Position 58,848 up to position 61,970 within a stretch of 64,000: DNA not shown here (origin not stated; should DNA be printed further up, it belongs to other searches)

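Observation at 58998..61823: N-myristoylatable LRR-RBR E3 ubiquitin ligase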

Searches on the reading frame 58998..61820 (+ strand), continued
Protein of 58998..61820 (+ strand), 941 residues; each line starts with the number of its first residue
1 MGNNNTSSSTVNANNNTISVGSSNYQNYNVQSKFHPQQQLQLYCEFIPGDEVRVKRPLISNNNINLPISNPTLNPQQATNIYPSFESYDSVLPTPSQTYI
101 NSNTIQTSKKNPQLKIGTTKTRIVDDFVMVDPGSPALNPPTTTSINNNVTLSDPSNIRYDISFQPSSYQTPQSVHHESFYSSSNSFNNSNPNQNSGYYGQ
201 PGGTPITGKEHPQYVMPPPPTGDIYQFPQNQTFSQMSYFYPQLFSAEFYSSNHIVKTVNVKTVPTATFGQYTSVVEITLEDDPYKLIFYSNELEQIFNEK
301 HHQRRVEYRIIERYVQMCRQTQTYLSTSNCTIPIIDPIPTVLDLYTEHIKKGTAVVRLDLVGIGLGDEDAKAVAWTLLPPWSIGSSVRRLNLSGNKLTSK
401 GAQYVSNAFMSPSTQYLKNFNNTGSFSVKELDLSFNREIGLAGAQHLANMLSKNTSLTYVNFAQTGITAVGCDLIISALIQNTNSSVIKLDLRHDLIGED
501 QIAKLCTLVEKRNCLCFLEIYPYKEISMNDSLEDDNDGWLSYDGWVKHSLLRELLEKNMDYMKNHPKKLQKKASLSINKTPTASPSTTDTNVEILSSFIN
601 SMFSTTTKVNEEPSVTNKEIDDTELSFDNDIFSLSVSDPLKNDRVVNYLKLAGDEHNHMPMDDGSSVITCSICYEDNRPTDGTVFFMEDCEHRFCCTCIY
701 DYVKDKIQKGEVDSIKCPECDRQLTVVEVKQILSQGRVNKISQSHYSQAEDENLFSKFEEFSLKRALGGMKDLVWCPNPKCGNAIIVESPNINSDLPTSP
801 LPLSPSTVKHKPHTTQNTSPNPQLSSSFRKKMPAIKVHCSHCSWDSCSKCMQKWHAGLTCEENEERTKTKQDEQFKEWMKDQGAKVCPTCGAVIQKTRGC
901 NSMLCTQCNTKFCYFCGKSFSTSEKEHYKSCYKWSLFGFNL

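Call 79: find_encoding_contigs(protein=P0003, flank=1500, max_places=1)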
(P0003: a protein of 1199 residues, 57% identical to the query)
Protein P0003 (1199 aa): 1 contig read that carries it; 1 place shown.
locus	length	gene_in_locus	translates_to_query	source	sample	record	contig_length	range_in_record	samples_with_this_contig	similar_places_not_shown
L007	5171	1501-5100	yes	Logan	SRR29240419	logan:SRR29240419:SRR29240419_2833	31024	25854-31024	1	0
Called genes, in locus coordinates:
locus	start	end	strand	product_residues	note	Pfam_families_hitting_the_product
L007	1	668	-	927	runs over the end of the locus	PF13854:Kelch_HCF (faint), PF25210:Kelch_FKB95 (weak), PF24681:Kelch_KLHDC2_KLHL20_DRC7 (weak), PF01344:Kelch_1 (weak), PF24981:Beta-prop_ATRN-LZTR1, PF13415:Beta-prop_FBX42 (weak), PF24681:Kelch_KLHDC2_KLHL20_DRC7, PF13415:Beta-prop_FBX42 (weak), +4 more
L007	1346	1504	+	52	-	-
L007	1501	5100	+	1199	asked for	PF27087:LRR_TMOD-LMOD (faint), PF13516:LRR_6 (faint), PF00097:zf-C3HC4 (weak), PF01485:IBR (weak), PF22191:IBR_1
